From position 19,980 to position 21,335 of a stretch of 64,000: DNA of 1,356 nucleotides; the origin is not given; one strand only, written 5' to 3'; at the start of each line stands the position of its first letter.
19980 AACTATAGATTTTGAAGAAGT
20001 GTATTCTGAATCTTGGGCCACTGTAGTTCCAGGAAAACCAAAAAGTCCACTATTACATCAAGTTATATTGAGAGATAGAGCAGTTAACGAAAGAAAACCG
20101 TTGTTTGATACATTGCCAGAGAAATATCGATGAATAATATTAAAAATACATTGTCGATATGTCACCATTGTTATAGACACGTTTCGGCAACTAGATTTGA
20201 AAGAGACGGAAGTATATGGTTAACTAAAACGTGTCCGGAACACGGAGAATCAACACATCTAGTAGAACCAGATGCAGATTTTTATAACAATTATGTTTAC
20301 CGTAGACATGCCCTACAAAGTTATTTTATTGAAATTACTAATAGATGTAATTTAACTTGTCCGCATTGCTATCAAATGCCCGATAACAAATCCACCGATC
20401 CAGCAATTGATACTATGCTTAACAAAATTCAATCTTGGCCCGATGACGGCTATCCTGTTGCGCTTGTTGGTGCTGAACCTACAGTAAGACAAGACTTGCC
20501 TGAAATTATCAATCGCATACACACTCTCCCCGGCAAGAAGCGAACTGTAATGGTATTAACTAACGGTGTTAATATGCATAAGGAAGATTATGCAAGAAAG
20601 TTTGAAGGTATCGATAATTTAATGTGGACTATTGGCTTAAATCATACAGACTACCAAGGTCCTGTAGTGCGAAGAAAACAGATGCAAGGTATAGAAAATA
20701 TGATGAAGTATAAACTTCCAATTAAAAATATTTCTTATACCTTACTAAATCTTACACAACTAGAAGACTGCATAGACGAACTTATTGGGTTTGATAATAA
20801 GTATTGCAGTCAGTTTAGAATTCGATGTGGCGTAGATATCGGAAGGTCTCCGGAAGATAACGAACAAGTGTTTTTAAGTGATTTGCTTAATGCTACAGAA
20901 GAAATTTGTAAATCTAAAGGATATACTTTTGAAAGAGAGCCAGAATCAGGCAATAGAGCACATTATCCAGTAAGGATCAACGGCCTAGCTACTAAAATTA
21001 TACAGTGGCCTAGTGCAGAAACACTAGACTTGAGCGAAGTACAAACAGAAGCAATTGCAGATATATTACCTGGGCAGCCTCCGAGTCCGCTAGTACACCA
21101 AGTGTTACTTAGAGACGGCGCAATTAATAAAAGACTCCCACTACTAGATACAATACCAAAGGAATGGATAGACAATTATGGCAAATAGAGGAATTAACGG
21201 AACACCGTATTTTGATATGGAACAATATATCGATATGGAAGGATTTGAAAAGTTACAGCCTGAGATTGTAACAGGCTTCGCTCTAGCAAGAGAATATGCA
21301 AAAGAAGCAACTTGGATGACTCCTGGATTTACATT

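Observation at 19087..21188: Tandem phage radical SAM pair resembling a stripped-down tetraether synthase (Tes/GDGT-MAS, MJ0619 family)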

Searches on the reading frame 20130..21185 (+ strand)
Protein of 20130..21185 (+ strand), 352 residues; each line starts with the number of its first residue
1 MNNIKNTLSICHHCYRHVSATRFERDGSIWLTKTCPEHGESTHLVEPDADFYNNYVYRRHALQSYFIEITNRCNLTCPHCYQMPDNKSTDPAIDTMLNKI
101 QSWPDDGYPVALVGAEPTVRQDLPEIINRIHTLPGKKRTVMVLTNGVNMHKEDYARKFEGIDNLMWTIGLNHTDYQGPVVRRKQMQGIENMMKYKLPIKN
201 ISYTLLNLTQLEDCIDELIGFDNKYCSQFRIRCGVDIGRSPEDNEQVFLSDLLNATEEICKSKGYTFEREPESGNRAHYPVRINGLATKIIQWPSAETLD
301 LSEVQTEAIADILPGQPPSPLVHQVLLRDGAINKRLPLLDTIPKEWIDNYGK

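Call 3: search_protein_families(library=pfam, proteins=[window:20130-21185:+], max_evalue=0.01)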
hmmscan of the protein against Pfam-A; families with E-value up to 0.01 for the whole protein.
window:20130-21185:+ (352 aa): 2 families
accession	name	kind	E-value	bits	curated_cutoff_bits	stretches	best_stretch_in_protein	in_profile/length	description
PF23545.1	Zn_ribbon_HMPTM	-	7.5e-16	57.9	27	1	4-45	2-43/45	HMPTM N-terminal zinc ribbon domain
PF04055.27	Radical_SAM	-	3.2e-11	44.1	29.5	1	67-197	1-142/166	Radical SAM superfamily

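Call 4: search_protein_families(library=ncbifam, proteins=[window:20130-21185:+], max_evalue=0.1)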
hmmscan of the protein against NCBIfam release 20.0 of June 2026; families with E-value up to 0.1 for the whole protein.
window:20130-21185:+ (352 aa): 47 families (the best 25 are shown)
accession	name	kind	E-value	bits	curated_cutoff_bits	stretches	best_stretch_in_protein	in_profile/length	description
NF045646.2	rSAM_Se_TrsS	equivalog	4.2e-24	84.9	490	2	65-158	88-183/441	radical SAM (seleno)protein TrsS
NF045702.1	rSAM_GDGT_ether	equivalog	6.2e-23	81.2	450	2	66-158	89-186/486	tetraether lipid synthase Tes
TIGR03977.1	rSAM_pair_HxsC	equivalog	7.5e-13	48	267.9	1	55-170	18-134/292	His-Xaa-Ser system radical SAM maturase HxsC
NF001199.0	PRK00164.2-1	equivalog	3.9e-12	45.9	231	1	61-224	10-177/308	GTP 3',8-cyclase MoaA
TIGR02666.1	moaA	equivalog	3.9e-10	39.2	284.05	1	67-168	14-122/336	GTP 3',8-cyclase MoaA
NF050035.1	rSAM_WgK_link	exception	5.9e-10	38.7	650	1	67-217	13-167/367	radical SAM/SPASM peptide maturase WgkB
TIGR04546.1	rSAM_ahbC_deAc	equivalog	1.8e-09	36.9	650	1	68-170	44-145/390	12,18-didecarboxysiroheme deacetylase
TIGR02668.1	moaA_archaeal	equivalog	1.9e-09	36.9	325.25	1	62-164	9-112/303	GTP 3',8-cyclase MoaA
NF045703.1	rSAM_Tes_intein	exception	3.1e-09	35.2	1700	1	5-81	53-132/1040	tetraether lipid synthase Tes, intein-containing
TIGR04317.1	W_rSAM_matur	equivalog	4.9e-09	35.8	380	1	62-193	3-138/349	tungsten cofactor oxidoreductase radical SAM maturase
TIGR04133.1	rSAM_w_lipo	hypoth_equivalog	2e-07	30.3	425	1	55-159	16-123/350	TIGR04133 family radical SAM/SPASM protein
NF038283.1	viperin_w_prok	equivalog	4.2e-07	29.4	180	1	69-157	8-103/281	viperin family antiviral radical SAM protein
TIGR04347.1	pseudo_SAM_Halo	equivalog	5.9e-07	29.1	525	1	68-164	43-140/390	TIGR04347 family pseudo-SAM/SPASM protein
NF045574.1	sacti_mat_StsB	exception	1.5e-06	27.3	625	1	60-163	93-195/466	StsB family radical SAM/SPASM domain sactipeptide maturase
TIGR04054.1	rSAM_NirJ1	equivalog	2.3e-06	26.5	650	1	68-153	41-126/387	putative heme d1 biosynthesis radical SAM protein NirJ1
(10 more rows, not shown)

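Call 5: search_protein_families(library=phrogs, proteins=[window:20130-21185:+], max_evalue=0.001)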
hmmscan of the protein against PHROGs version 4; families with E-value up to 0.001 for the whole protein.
window:20130-21185:+ (352 aa): 4 families
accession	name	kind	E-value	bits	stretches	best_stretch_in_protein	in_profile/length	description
phrog_1802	-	other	5.4e-09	36.4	1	62-153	43-145/556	radical SAM domain-containing protein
phrog_15140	-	other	1.6e-07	31.6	1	67-170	91-196/366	radical SAM domain-containing protein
phrog_13987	-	other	3.7e-05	24.2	1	66-152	18-107/274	radical SAM domain-containing protein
phrog_14086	-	other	6.8e-05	23.4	1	33-153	61-182/353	radical SAM domain-containing protein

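Call 13: find_homologous_proteins(query=window:20130-21185:+, max_evalue=0.001)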
Query window:20130-21185:+ (352 aa): 577 proteins with E <= 0.001 among 2238 candidates; the best 120 are listed. Only proteins of 193 to 616 residues were searched: fused or split forms outside these lengths cannot appear, so this answer is no evidence that the protein stands alone or is whole; find_related_loci, which searches DNA, has no such limit.
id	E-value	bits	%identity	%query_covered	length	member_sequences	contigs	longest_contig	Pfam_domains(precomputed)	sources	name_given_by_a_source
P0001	1.1e-241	819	98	100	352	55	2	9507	PF23545.2,PF04055.28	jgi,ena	-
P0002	1.5e-239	812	97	100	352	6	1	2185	PF23545.2,PF04055.28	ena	-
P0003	1.1e-238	810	97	100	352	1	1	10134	PF23545.2,PF04055.28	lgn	-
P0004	2.6e-173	594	71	99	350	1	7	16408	PF23545.2,PF04055.28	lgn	-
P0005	3.1e-173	594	70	99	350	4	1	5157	PF23545.2,PF04055.28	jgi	-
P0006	6.4e-172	590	69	100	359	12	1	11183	PF23545.2,PF04055.28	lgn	-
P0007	9.2e-172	589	71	98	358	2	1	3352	PF23545.2,PF04055.28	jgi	jgi:uncharacterized radical SAM superfamily Fe-S cluster-containing enzyme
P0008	2.0e-171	588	70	99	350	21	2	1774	PF23545.2,PF04055.28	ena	-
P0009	2.2e-168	578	69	98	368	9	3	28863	PF23545.2,PF04055.28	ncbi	-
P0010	2.6e-168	578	68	99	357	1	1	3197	PF23545.2,PF04055.28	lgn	-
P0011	3.0e-166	571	68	100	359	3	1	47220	PF23545.2,PF04055.28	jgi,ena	jgi:molybdenum cofactor biosynthesis enzyme MoaA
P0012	2.7e-162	558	66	100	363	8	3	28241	PF23545.2,PF04055.28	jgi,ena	-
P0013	6.3e-162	557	68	100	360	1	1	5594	PF23545.2,PF04055.28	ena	-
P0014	7.5e-162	557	67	99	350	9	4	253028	PF23545.2,PF04055.28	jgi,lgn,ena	-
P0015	6.4e-161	554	65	98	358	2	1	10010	PF23545.2,PF04055.28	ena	-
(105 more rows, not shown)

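Call 14: search_solved_structures(query=window:20130-21185:+, max_evalue=0.01, show_alignments=2)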
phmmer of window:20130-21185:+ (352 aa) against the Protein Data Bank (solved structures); distinct sequences matched with E-value up to 0.01: 1.
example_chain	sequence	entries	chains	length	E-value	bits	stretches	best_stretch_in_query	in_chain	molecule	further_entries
7tol_A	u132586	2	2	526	4.5e-21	78.7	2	5-89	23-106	glycerol dibiphytanyl glycerol tetraether - macrocyclic archaeol synthase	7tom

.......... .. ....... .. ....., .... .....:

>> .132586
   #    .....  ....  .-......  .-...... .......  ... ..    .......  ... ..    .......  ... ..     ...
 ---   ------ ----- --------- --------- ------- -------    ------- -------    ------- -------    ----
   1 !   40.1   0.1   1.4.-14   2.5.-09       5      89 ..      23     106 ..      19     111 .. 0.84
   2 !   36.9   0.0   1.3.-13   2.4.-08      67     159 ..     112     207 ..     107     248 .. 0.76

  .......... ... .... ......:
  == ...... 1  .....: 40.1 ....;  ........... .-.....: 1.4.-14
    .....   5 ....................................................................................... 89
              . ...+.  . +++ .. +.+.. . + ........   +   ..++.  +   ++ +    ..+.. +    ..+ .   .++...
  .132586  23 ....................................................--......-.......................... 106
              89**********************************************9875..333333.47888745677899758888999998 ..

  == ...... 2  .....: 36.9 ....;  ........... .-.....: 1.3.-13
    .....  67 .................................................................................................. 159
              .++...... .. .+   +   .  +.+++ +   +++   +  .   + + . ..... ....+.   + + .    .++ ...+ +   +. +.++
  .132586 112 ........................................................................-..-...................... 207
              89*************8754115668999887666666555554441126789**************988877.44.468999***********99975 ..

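Call 15: find_encoding_contigs(protein=P0014, flank=10000, max_places=3)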
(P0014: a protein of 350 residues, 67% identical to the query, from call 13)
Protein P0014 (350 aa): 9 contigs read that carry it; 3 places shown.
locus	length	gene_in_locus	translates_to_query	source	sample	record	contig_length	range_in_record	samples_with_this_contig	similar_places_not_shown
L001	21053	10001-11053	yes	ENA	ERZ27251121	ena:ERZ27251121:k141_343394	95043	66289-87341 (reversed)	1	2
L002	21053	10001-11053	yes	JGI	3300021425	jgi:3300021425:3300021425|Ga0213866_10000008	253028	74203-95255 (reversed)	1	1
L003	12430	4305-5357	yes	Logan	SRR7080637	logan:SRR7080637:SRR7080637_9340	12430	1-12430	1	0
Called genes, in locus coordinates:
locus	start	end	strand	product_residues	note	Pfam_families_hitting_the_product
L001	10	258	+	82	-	-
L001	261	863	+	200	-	-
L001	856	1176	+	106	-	-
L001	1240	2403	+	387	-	PF18454:Mtd_N, PF26696:PTL_trimer (faint)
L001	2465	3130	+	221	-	PF00501:AMP-binding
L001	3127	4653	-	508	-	PF04820:Trp_halogenase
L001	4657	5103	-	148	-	-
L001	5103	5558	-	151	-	PF13759:2OG-FeII_Oxy_5 (faint)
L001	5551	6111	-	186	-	-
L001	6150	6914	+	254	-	PF00132:Hexapep, PF14602:Hexapep_2 (weak)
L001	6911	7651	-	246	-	PF13578:Methyltransf_24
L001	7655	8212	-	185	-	-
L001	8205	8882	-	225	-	-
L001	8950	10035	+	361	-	PF23545:Zn_ribbon_HMPTM, PF04055:Radical_SAM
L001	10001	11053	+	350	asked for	PF23545:Zn_ribbon_HMPTM, PF04055:Radical_SAM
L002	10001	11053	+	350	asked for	PF23545:Zn_ribbon_HMPTM, PF04055:Radical_SAM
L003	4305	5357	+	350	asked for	PF23545:Zn_ribbon_HMPTM, PF04055:Radical_SAM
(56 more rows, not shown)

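Call 20: find_related_loci(query=window:20130-21185:+, collection=viral_contigs, flank=6000)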
Query window:20130-21185:+ (352 aa) in viral_contigs; peptide patterns used: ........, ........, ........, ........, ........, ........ (x = any residue, [..] = any of these).
40 stretches matched a pattern; 40 encode a relative of the query (tblastn E <= 1e-3); 39 distinct loci.
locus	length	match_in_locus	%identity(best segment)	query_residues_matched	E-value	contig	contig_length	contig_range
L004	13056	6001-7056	93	1-352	0e+0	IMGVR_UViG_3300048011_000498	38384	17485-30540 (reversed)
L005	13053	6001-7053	70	1-352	8e-176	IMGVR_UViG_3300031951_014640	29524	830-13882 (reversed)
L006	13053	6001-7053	70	1-352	8e-176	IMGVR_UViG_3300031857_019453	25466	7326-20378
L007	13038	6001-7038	70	4-351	1e-173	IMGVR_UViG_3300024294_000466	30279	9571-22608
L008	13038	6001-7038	70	4-351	1e-173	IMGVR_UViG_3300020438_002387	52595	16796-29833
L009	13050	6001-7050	66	1-351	8e-165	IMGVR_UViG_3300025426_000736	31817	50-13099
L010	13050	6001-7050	64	1-351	3e-156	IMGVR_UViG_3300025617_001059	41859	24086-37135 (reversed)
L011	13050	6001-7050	63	1-351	6e-154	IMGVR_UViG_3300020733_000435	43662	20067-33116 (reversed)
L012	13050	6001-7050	63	1-351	1e-152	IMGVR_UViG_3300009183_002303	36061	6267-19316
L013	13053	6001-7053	64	1-352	2e-152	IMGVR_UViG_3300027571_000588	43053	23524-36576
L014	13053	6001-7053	64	1-352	2e-152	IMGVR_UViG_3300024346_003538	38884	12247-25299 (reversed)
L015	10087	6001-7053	64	1-352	2e-152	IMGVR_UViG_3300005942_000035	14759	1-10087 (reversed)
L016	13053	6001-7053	64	1-352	2e-152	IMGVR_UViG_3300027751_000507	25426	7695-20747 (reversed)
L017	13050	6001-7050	64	1-351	3e-150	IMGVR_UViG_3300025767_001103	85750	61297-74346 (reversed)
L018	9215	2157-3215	62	1-352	1e-147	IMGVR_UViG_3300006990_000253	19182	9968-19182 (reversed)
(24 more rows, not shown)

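Call 32: predict_structure(alignment_id=A1)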
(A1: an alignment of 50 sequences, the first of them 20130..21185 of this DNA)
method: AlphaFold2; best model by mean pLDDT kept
length: 352 residues; sequences in the alignment: 50
mean_pLDDT: 93.1   pTM: 0.90
mean pLDDT of the five models: 93.1, 92.3, 91.4, 91.1, 91.1
residues with pLDDT >= 90: 290; 70-90: 55; 50-70: 7; < 50: 0
segments of 3 or more residues with pLDDT < 50: none
pLDDT, mean of each block of 10 residues (from residue 1): 86 96 97 98 97 94 94 81 86 96 96 94 98 97 96 98 96 87 96 98 91 95 94 81 82 98 98 95 98 94 92 92 94 92 89 67
secondary structure, 60 per line:
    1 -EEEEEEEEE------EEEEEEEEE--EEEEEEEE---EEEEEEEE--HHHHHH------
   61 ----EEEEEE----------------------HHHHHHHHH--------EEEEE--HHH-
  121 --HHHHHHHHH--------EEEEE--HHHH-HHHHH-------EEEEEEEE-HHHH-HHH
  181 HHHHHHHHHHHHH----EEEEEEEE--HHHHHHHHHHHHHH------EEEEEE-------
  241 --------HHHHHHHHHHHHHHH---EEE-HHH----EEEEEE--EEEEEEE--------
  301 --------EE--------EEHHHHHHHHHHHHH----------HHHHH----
elements in order: E2-10 E17-25 E28-35 E39-46 H49-54 E65-70 H93-101 E110-114 H123-131 E140-144 H147-150 H152-156 E164-171 H173-176 H178-193 E198-205 H208-221 E228-233 H249-263 E267-269 E278-283 E286-292 H321-333 H344-348

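Call 35: fold_search(model_id=the predicted structure, library=pdb)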
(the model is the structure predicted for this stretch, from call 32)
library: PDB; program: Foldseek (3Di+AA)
matches with E <= 10: 500; with E <= 0.001: 122
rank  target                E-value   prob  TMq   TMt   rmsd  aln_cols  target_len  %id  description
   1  7tol                  8.7e-18  1.00  0.72  0.53   8.3       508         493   16  X-ray crystal structure of glycerol dibiphytanyl glycerol tetraether - macrocyclic archaeol synthase (GDGT-MAS) from Met (released 2022-08-31)
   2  7tom                  1.8e-17  1.00  0.73  0.53   4.6       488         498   16  X-ray crystal structure of glycerol dibiphytanyl glycerol tetraether - macrocyclic archaeol synthase (GDGT-MAS) from Met (released 2022-08-31)
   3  1tv7_B                1.3e-09  1.00  0.53  0.57   8.0       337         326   15  Structure of the S-adenosylmethionine dependent Enzyme MoaA (released 2004-08-31)
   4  2fb2_B                2.0e-09  1.00  0.53  0.57   8.0       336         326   17  Structure of the MoaA Arg17/266/268/Ala triple mutant (released 2006-05-09)
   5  2fb2_A                5.2e-09  1.00  0.53  0.57   8.4       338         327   16  Structure of the MoaA Arg17/266/268/Ala triple mutant (released 2006-05-09)
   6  6efn                  7.1e-09  1.00  0.51  0.47   5.2       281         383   16  Structure of a RiPP maturase, SkfB (released 2018-10-24)
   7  1tv7_A                8.0e-09  1.00  0.51  0.55   4.7       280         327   16  Structure of the S-adenosylmethionine dependent Enzyme MoaA (released 2004-08-31)
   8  5v1q_B                6.1e-08  1.00  0.48  0.40   7.9       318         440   14  Crystal structure of Streptococcus suis SuiB (released 2017-08-30)
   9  5v1t_A                1.6e-07  1.00  0.53  0.43   7.9       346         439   12  Crystal structure of Streptococcus suis SuiB bound to precursor peptide SuiA (released 2017-08-30)
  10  5v1s_A                2.6e-07  1.00  0.51  0.43   8.8       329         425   13  Crystal structure of Streptococcus suis SuiB bound to S-adenosylmethionine (released 2017-08-30)
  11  2a5h_B                2.7e-07  1.00  0.46  0.40  10.0       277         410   13  2.1 Angstrom X-ray crystal structure of lysine-2,3-aminomutase from Clostridium subterminale SB4, with Michaelis analo (released 2005-10-04)
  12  8hzy_B                3.3e-07  1.00  0.46  0.36   9.6       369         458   12  The crystal structure of a Radical SAM Enzyme DesII (released 2024-07-10)
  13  5v1q_A                5.6e-07  1.00  0.50  0.42   8.1       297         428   14  Crystal structure of Streptococcus suis SuiB (released 2017-08-30)
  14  2a5h_A                6.3e-07  1.00  0.45  0.39   9.0       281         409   13  2.1 Angstrom X-ray crystal structure of lysine-2,3-aminomutase from Clostridium subterminale SB4, with Michaelis analo (released 2005-10-04)
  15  8hzv_C                7.6e-07  1.00  0.48  0.37   7.7       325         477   14  The crystal structure of a Radical SAM Enzyme DesII (released 2024-07-10)
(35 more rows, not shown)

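Call 40: search_protein_representatives(alignment_id=A1)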
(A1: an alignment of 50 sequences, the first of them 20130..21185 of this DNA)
Query: 50 sequences, 354 profile positions. Proteins with E-value up to 0.001 (for the whole library): 12025; up to 1e-10: 1259; up to 1e-30: 164. The best 150 are listed.
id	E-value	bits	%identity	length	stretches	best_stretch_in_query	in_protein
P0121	4.6e-177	604.5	-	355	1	1-353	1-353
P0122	5.3e-122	423.4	-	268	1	87-351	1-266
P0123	1.1e-119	415.8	-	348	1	5-347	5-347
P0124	8.0e-110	383.3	-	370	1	3-349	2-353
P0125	1.7e-109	382.3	-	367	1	5-350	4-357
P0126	1.6e-107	375.8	-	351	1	5-352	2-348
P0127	1.3e-106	372.7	-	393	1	1-346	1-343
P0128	3.1e-106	371.5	-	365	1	4-348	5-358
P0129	2.1e-105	368.8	-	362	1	4-349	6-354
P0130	9.6e-105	366.6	-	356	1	3-346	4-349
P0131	1.1e-103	363.1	-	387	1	1-351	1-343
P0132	3.6e-96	338.4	-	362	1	1-350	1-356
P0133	4.3e-92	325.0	-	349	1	6-345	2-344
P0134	7.0e-90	317.7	-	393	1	3-352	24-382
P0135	5.6e-89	314.8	-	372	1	3-348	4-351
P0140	3.4e-66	239.8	-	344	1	6-326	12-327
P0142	1.3e-62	228.0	-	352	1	8-328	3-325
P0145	1.3e-61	224.8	-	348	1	3-323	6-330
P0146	1.1e-60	221.7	-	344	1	4-329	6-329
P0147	1.2e-60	221.6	-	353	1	6-330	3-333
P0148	1.9e-59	217.6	-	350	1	3-335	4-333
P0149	4.8e-59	216.3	-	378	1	7-330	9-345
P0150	9.0e-59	215.4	-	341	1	4-333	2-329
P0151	1.2e-58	215.0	-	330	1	2-327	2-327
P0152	1.9e-58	214.3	-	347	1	5-331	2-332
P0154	3.9e-57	210.0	-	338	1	5-326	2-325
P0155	2.3e-56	207.5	-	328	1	6-327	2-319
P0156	8.4e-56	205.6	-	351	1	5-335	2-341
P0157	1.6e-55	204.7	-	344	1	9-326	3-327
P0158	2.6e-55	204.0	-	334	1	4-331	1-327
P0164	1.0e-52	195.5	-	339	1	8-327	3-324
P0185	1.1e-45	172.4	-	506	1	5-337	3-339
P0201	3.6e-40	154.2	-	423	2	1-283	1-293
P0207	1.5e-39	152.1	-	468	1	5-327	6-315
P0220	3.0e-37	144.6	-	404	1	4-264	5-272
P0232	5.4e-36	140.5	-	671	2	4-80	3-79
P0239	1.8e-34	135.5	-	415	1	5-282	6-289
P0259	1.2e-32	129.5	-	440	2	4-285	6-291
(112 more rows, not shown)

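Call 41: list_cluster_members(proteins=[P0140, P0142, P0146, P0150, P0155, P0164, P0185, P0201, P0207, P0232])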
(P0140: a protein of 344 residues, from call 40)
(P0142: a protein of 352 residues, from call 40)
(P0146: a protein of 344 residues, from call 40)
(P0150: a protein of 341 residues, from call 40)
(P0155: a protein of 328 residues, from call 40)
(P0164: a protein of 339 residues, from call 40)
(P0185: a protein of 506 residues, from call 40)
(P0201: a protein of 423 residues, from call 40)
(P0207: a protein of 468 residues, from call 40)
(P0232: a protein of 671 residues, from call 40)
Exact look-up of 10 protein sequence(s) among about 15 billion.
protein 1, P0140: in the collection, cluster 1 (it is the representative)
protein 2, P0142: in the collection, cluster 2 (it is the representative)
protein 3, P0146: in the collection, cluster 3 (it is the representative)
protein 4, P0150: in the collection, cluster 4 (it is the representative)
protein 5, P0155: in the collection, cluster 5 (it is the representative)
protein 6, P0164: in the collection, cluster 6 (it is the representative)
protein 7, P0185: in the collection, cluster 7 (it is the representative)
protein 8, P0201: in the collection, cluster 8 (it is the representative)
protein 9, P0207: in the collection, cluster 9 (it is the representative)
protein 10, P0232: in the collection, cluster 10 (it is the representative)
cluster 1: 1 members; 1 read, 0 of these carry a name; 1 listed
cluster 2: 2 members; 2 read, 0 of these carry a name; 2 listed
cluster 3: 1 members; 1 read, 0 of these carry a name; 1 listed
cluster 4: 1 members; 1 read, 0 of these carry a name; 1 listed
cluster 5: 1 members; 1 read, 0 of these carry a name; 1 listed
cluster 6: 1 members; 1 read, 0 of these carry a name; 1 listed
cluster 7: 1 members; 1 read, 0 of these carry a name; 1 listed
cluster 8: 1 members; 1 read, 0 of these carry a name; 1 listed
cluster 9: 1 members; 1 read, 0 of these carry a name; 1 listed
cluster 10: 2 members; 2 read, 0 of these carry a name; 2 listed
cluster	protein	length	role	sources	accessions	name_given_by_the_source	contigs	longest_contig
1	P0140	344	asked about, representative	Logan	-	-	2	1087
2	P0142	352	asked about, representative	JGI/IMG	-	-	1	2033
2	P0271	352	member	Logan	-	-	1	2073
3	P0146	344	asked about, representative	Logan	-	-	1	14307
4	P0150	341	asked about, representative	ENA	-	-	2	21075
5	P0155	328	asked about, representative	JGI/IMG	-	-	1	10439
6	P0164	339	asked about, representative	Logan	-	-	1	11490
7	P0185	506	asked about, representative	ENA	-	-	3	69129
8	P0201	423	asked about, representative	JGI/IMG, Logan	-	-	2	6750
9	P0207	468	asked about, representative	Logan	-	-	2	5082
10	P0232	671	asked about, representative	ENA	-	-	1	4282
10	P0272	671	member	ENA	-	-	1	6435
